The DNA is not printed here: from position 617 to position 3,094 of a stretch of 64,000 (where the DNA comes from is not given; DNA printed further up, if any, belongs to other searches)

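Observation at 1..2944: GNAT acetyltransferase fused to two Xi-GST C-terminal-like domains, next to a Xi-class GST with a non-canonical CGWNRR active-site motif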

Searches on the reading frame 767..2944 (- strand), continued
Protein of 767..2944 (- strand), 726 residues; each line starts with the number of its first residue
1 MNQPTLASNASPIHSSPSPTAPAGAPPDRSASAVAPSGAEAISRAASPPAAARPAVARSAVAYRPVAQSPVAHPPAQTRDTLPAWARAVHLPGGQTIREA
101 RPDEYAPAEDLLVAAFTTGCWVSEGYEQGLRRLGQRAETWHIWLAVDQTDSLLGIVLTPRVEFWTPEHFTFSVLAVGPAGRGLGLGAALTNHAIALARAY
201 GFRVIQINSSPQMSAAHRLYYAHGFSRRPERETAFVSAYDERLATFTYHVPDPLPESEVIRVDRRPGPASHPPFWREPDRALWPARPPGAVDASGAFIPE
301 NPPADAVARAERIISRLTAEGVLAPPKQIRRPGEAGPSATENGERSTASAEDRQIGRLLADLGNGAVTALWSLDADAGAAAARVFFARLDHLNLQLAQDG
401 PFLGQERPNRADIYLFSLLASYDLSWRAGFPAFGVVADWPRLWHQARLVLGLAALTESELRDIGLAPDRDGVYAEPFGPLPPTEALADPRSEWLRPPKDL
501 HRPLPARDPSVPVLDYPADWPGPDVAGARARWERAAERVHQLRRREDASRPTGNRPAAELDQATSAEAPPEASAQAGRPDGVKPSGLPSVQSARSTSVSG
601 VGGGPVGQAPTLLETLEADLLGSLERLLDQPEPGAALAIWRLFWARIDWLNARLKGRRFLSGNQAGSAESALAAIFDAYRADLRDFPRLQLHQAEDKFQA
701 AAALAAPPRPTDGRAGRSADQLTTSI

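Call 20: find_homologous_proteins(query=L001:5608-6699:+, max_evalue=0.00001)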
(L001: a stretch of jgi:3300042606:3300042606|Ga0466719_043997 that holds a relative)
Query L001:5608-6699:+ (364 aa): 4512 proteins with E <= 0.00001 among 8000 candidates; the best 120 are listed.
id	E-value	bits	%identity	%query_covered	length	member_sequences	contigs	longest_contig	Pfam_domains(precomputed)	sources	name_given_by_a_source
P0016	1.2e-221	754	88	100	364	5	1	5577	-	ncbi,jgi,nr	ncbi:MAG: hypothetical protein LBE08_08845 [Bifidobacteriaceae bacterium]|jgi:putative glutathione S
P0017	6.2e-221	751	88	100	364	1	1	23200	-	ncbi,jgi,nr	ncbi:MAG: hypothetical protein LBG60_02670 [Bifidobacteriaceae bacterium]|jgi:putative glutathione S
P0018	4.5e-215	732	87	100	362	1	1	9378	-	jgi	jgi:putative glutathione S-transferase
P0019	1.1e-213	727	86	100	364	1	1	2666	-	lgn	-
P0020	3.6e-207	706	84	100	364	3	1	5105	-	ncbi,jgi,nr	ncbi:MAG: glutathione S-transferase [Propionibacteriaceae bacterium]|jgi:putative glutathione S-tran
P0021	3.6e-205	699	84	100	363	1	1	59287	-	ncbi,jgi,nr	ncbi:MAG: glutathione S-transferase [Propionibacteriaceae bacterium]|jgi:putative glutathione S-tran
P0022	3.9e-203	693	82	100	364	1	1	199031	-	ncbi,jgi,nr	ncbi:MAG: hypothetical protein LBJ62_04910 [Bifidobacteriaceae bacterium]|jgi:putative glutathione S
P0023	1.7e-202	691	84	100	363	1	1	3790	-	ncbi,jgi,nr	ncbi:MAG: hypothetical protein LBU05_00815 [Bifidobacteriaceae bacterium]|jgi:putative glutathione S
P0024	7.3e-200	682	81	100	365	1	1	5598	-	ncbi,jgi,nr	ncbi:MAG: hypothetical protein LBG11_10515 [Bifidobacteriaceae bacterium]|jgi:putative glutathione S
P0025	7.8e-199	679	81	100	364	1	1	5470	-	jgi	jgi:putative glutathione S-transferase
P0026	4.6e-196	669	79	100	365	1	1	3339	-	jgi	jgi:putative glutathione S-transferase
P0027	4.4e-194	663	84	93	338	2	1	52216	-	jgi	jgi:putative glutathione S-transferase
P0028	1.4e-190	651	78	100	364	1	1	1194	-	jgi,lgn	jgi:putative glutathione S-transferase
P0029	2.2e-187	641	77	100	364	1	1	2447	-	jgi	jgi:putative glutathione S-transferase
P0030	4.8e-179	613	75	100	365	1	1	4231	-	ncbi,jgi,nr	ncbi:MAG: glutathione S-transferase family protein [Clostridiales Family XIII bacterium]|jgi:putativ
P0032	1.9e-169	582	70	100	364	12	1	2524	PF13410.12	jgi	-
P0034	1.0e-166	573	69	100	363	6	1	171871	PF13410.12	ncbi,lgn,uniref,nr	ncbi:glutathione S-transferase C-terminal domain-containing protein [Tessaracoccus oleiagri]|uniref:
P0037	7.4e-166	570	70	100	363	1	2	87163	PF13410.12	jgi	jgi:putative glutathione S-transferase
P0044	3.0e-162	558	68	100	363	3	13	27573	PF13410.12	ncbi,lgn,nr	nr:glutathione S-transferase C-terminal domain-containing protein [Propionicimonas sp.]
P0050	9.7e-161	553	68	99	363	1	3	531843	PF13410.12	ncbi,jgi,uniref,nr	ncbi:glutathione S-transferase C-terminal domain-containing protein [Brooklawnia cerclae]|uniref:Glu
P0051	1.5e-160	553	66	100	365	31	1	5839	PF13410.12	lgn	-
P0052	1.8e-160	552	67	100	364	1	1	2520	PF13410.12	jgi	jgi:putative glutathione S-transferase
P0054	5.3e-160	551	67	100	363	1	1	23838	PF13410.12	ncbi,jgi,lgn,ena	-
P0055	6.3e-159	547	68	100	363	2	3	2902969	-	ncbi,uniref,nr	ncbi:glutathione S-transferase C-terminal domain-containing protein [Brooklawnia cerclae]|uniref:Glu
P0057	2.0e-158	546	66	100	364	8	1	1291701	PF13410.12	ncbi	ncbi:glutathione S-transferase C-terminal domain-containing protein [Actinomycetaceae bacterium L2_0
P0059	2.8e-158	545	66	100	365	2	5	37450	PF13410.12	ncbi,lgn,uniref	ncbi:MAG: glutathione S-transferase C-terminal domain-containing protein [Ancrocorticia sp.]|uniref:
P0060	3.4e-158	545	68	100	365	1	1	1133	PF13410.12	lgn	-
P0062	1.9e-154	532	64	100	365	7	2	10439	PF13410.12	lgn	-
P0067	2.7e-148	512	64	100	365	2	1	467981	PF13410.12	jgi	jgi:putative glutathione S-transferase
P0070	2.1e-145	503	64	100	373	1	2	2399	PF13410.12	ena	-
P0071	1.2e-142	494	67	93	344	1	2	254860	PF13410.12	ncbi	ncbi:MAG TPA: glutathione S-transferase C-terminal domain-containing protein [Cellulomonas sp.]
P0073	4.5e-142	492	61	100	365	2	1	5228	PF13410.12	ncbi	-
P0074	2.0e-141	490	62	100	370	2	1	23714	PF13410.12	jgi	jgi:putative glutathione S-transferase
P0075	2.9e-141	489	64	94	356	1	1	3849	PF13410.12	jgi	jgi:putative glutathione S-transferase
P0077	6.9e-141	488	63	100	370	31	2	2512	PF13410.12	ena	-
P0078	1.9e-140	486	61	100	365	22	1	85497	PF13410.12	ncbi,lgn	-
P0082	9.6e-138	477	60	100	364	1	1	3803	PF13410.12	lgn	-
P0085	2.3e-135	470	60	100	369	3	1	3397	PF13410.12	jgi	-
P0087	4.1e-135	469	60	100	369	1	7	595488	PF13410.12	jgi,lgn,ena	jgi:putative glutathione S-transferase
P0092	2.1e-133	463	63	95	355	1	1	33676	PF13410.12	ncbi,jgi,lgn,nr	ncbi:MAG: hypothetical protein LBE08_09975 [Bifidobacteriaceae bacterium]|jgi:putative glutathione S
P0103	4.5e-126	439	58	96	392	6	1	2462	PF13410.12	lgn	-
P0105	8.2e-126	438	59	93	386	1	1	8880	PF13410.12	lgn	-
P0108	3.2e-125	436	59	93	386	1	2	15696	PF13410.12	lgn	-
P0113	2.2e-121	424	58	93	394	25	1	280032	PF13410.12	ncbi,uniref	ncbi:glutathione S-transferase C-terminal domain-containing protein [Bifidobacterium thermophilum]|u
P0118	9.6e-114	398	66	75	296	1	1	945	PF13410.12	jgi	jgi:Predicted glutathione S-transferase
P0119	1.7e-113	398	55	93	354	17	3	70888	PF13410.12,PF13409.13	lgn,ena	-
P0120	2.1e-113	397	55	93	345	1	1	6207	PF13410.12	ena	-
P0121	8.0e-113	395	54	94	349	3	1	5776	PF13410.12,PF13409.13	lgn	-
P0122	1.3e-112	395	54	100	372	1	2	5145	PF13410.12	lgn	-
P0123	5.7e-112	393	55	93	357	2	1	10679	PF13410.12,PF13409.13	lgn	-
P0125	7.0e-112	392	55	93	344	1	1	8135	PF13410.12,PF13409.13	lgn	-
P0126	8.7e-112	392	57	94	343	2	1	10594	PF13410.12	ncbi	-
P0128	1.3e-111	391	54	92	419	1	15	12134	PF13410.12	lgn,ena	-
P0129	3.8e-111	390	56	94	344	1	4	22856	PF13410.12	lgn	-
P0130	4.0e-111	390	55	93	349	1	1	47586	PF13410.12,PF13409.13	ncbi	ncbi:MAG: hypothetical protein QM581_03840 [Pseudomonas sp.]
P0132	1.4e-110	388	55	93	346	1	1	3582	PF13410.12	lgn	-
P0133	1.7e-110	388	55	93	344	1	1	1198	PF13410.12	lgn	-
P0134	6.1e-110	386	55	93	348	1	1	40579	PF13410.12,PF13409.13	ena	-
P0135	7.7e-110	386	56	93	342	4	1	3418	PF13410.12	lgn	-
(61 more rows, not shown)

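Call 24: find_encoding_contigs(protein=P0055, flank=8000, max_places=2)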
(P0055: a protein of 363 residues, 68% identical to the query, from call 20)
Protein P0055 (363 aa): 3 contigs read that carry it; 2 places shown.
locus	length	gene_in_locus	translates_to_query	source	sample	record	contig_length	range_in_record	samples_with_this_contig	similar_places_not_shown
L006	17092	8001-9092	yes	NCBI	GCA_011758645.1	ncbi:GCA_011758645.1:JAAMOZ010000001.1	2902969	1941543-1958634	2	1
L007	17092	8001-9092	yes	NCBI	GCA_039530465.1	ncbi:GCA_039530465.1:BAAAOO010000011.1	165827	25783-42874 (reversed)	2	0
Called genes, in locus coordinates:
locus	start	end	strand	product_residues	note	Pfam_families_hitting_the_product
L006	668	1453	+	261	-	PF04542:Sigma70_r2 (weak), PF08281:Sigma70_r4_2 (weak)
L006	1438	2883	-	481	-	PF07690:MFS_1, PF13347:MFS_2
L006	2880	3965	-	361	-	PF00561:Abhydrolase_1, PF12146:Hydrolase_4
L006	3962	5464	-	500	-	PF00106:adh_short, PF08659:KR, PF13561:adh_short_C2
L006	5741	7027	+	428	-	PF01979:Amidohydro_1, PF07969:Amidohydro_3 (weak)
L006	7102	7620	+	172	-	PF20408:Abhydrolase_11 (weak)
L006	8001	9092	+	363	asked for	-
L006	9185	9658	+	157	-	PF08818:DUF1801 (weak)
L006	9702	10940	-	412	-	PF07907:YibE_F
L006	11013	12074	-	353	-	PF00356:LacI, PF00532:Peripla_BP_1, PF13407:Peripla_BP_4, PF13377:Peripla_BP_3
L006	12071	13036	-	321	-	PF01263:Aldose_epim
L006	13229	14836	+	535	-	PF00370:FGGY_N, PF02782:FGGY_C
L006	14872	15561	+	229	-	PF00596:Aldolase_II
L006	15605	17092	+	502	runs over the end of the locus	PF02610:AraA_N, PF24856:AraA_central, PF11762:Arabinose_Iso_C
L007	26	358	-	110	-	-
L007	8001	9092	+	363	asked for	-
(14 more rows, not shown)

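Call 25: find_encoding_contigs(protein=P0113, flank=8000, max_places=2)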
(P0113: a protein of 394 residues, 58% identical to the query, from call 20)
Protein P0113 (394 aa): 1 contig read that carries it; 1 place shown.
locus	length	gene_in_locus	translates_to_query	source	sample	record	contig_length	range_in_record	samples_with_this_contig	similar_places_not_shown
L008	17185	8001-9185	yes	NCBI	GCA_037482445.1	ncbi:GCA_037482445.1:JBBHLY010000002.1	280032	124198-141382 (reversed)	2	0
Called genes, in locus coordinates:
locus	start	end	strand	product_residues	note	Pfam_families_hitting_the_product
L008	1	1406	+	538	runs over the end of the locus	-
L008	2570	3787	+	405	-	PF00155:Aminotran_1_2 (weak), PF01053:Cys_Met_Meta_PP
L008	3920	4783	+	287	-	PF00528:BPD_transp_1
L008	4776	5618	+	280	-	PF02463:SMC_N (weak), PF00005:ABC_tran, PF13304:AAA_21 (weak)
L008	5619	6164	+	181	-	PF00583:Acetyltransf_1, PF13508:Acetyltransf_7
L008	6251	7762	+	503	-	PF00450:Peptidase_S10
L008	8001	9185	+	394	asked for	PF13410:GST_C_2 (faint)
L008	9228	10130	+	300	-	PF00497:SBP_bac_3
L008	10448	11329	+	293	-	PF00497:SBP_bac_3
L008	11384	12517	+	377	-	-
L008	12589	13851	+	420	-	PF01546:Peptidase_M20, PF07687:M20_dimer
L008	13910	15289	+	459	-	PF01053:Cys_Met_Meta_PP, PF00155:Aminotran_1_2 (weak), PF01041:DegT_DnrJ_EryC1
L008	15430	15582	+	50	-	-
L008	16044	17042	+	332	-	PF00043:GST_C (weak), PF13410:GST_C_2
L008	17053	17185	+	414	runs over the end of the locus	PF01717:Meth_synt_2 (faint)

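Call 27: predict_structure(alignment_id=A1)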
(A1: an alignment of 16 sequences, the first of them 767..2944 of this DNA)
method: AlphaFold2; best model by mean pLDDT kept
length: 726 residues; sequences in the alignment: 16
mean_pLDDT: 71.7   pTM: 0.73
mean pLDDT of the five models: 71.7, 69.9, 68.5, 68.4, 67.7
residues with pLDDT >= 90: 237; 70-90: 238; 50-70: 72; < 50: 179
segments of 3 or more residues with pLDDT < 50: 1-79, 271-274, 330-332, 334-347, 553-605, 706-726
pLDDT, mean of each block of 10 residues (from residue 1): 29 25 29 26 27 27 29 38 85 93 93 72 68 87 94 92 77 84 91 93 87 81 90 64 85 88 74 61 90 91 93 94 72 42 49 91 93 90 92 89 89 96 89 76 92 91 89 85 69 73 56 74 91 95 85 40 26 27 29 27 50 91 93 87 94 87 81 91 88 66 46 39 29
secondary structure, 60 per line:
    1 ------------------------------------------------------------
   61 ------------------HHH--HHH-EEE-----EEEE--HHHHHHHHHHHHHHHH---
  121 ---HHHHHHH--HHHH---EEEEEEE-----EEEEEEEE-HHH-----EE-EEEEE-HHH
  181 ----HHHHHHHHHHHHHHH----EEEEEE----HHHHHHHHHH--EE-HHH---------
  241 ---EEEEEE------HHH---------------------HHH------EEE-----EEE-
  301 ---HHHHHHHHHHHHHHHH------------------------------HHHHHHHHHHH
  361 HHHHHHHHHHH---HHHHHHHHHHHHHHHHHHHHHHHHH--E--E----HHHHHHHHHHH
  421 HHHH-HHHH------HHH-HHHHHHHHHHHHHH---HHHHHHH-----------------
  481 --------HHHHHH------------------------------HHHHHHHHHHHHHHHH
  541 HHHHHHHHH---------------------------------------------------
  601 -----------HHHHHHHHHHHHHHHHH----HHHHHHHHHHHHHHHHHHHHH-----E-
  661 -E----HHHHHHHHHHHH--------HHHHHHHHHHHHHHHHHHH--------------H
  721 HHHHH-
elements in order (helices of 4 or more, strands of 3 or more residues): E88-90 E96-99 H102-117 H124-130 H133-136 E140-146 E152-159 E172-176 H185-199 E204-209 H214-223 E244-249 E289-291 E297-299 H304-319 H350-371 H375-399 H410-424 H426-429 H440-453 H457-463 H489-494 H525-549 H612-628 H633-653 H667-678 H687-705 H720-725
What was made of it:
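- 2708..2944 (-): Residues 1-79: Ala/Pro-rich N-terminal extension. It is not conserved in homologues and is predicted disordered. Call 27 (pLDDT <50 for residues 1-79).
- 1115..1444 (-): Residues 501-610: linker, containing one long helix (525-549) and a disordered low-complexity stretch (553-605). Call 27 (pLDDT and DSSP).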

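Call 30: fold_search(model_id=the predicted structure, library=pdb)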
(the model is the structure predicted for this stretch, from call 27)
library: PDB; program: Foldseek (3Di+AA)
matches with E <= 10: 1097; with E <= 0.001: 446
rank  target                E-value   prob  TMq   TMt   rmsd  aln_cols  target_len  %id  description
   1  3dr6_B                6.7e-07  1.00  0.18  0.66   5.1       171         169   18  Structure of yncA, a putative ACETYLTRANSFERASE from Salmonella typhimurium (released 2008-09-09)
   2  4e2a_B                9.9e-07  1.00  0.19  0.69   4.6       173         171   17  Crystal Structure of the Putative acetyltransferase from Streptococcus mutans (released 2013-03-13)
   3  5t7d_C                1.1e-06  1.00  0.18  0.65   6.1       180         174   18  Crystal structure of Streptomyces hygroscopicus bialaphos resistance (BAR) protein in complex with acetyl coenzyme A (released 2017-06-07)
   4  4e2a_A                1.3e-06  1.00  0.19  0.68   4.6       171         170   17  Crystal Structure of the Putative acetyltransferase from Streptococcus mutans (released 2013-03-13)
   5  5jtf_A                1.3e-06  1.00  0.19  0.67   4.7       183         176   15  Crystal structure of ArsN N-acetyltransferase from Pseudomonas putida KT2440 (released 2017-05-17)
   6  2jlm_B                1.5e-06  1.00  0.19  0.65   5.3       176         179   18  Structure of a Putative Acetyltransferase (ACIAD1637) from Acinetobacter baylyi ADP1 (released 2009-01-20)
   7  3igr_A                1.5e-06  1.00  0.19  0.64   5.0       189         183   13  The Crystal Structure of Ribosomal-protein-S5-alanine Acetyltransferase from Vibrio fischeri to 2.0A (released 2009-09-01)
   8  2j8m_A                1.7e-06  1.00  0.18  0.66   4.9       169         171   20  Structure of P. aeruginosa acetyltransferase PA4866 (released 2007-02-06)
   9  5wph_D                1.8e-06  1.00  0.19  0.66   5.4       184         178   14  Crystal structure of ArsN, N-acetyltransferase with substrate AST from Pseudomonas putida KT2440 (released 2018-10-10)
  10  3dr6_A                1.9e-06  1.00  0.18  0.63   5.2       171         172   18  Structure of yncA, a putative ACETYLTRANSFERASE from Salmonella typhimurium (released 2008-09-09)
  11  3dr6_C                2.0e-06  1.00  0.18  0.64   5.5       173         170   17  Structure of yncA, a putative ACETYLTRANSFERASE from Salmonella typhimurium (released 2008-09-09)
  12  4jwp_A                2.1e-06  1.00  0.18  0.67   5.2       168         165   16  Crystal structure of Ribosomal-protein-alanine N-acetyltransferase from Brucella melitensis in complex with Acetyl CoA (released 2013-05-01)
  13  4j3g_A                2.5e-06  1.00  0.18  0.67   5.1       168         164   16  Crystal structure of Ribosomal-protein-alanine N-acetyltransferase from Brucella melitensis (released 2013-03-13)
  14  5dwn_A                2.9e-06  1.00  0.19  0.66   4.6       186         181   15  Crystal structure of Phosphinothricin N-acetyltransferase from Brucella ovis in complex with AcetylCoA <structure_deta (released 2015-10-28)
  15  5wph_C                2.9e-06  1.00  0.19  0.65   5.2       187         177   14  Crystal structure of ArsN, N-acetyltransferase with substrate AST from Pseudomonas putida KT2440 (released 2018-10-10)
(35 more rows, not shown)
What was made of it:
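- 2189..2707 (-): Residues 80-252: GNAT domain of a dedicated subtype. Features: acetyl-CoA motif RGLGLG (residues 181-186, nt 2387-2404); conserved Cys120 in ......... (nt 2585-2587); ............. (residues 209-221). Call 30 (Foldseek: GNAT amino-acid N-acetyltransferases, prob 1.0).
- On GNAT superfamily (Pfam PF00583): The AF2 GNAT region has pLDDT mostly above 80, and the Foldseek top 50 hits are all GNATs with prob 1.0 (calls 27, 30).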

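Call 31: search_protein_families(library=pfam, alignment_id=A1, max_evalue=0.01)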
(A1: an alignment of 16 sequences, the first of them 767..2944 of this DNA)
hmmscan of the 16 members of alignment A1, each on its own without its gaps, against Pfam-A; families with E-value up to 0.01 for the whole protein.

A. member 1, window:767-2944:- (726 aa): 4 families
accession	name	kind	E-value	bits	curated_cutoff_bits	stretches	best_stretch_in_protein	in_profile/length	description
PF00583.31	Acetyltransf_1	-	5.9e-08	33.4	20.7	1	134-225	29-116/116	Acetyltransferase (GNAT) family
PF13508.13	Acetyltransf_7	-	5.4e-06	27.1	27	1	141-226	4-83/84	Acetyltransferase (GNAT) domain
PF13410.11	GST_C_2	-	0.00076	20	24.9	0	377-443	3-64/69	Glutathione S-transferase, C-terminal domain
PF13673.13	Acetyltransf_10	-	0.0011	19.3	23.6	1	140-228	31-110/128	Acetyltransferase (GNAT) domain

B. families by the number of members that match (of 16 scanned): 11 families
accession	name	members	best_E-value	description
PF00583.31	Acetyltransf_1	15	3.7e-11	Acetyltransferase (GNAT) family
PF13508.13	Acetyltransf_7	15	2.8e-10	Acetyltransferase (GNAT) domain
PF13673.13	Acetyltransf_10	15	5.2e-09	Acetyltransferase (GNAT) domain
PF13410.11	GST_C_2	14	2.9e-10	Glutathione S-transferase, C-terminal domain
PF00043.30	GST_C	11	2.1e-09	Glutathione S-transferase, C-terminal domain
PF22041.1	GST_C_7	6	1.2e-07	Glutathione S-transferase, C-terminal domain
PF17171.9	GST_C_6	4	2.6e-07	Glutathione S-transferase, C-terminal domain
PF14497.11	GST_C_3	4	4.7e-06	Glutathione S-transferase, C-terminal domain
PF14542.12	Acetyltransf_CG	4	0.0038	GCN5-related N-acetyl-transferase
PF08445.16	FR47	1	0.0022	FR47-like protein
PF13480.13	Acetyltransf_6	1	0.0068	Acetyltransferase (GNAT) domain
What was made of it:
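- Checked: GST_C_2 hits 14 of 16 family members, best E 2.9e-10 (call 31).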

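Call 47: search_protein_families(library=ncbifam, proteins=[L001:5608-6699:+, L008:5619-6161:+, L008:6251-7759:+], max_evalue=0.00001)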
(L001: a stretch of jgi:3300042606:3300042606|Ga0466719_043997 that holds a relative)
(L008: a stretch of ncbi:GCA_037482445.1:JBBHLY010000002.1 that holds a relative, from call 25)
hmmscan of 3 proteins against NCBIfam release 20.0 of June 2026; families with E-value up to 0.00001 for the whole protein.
L001:5608-6699:+ (364 aa): 0 families

L008:5619-6161:+ (181 aa): 0 families

L008:6251-7759:+ (503 aa): 0 families
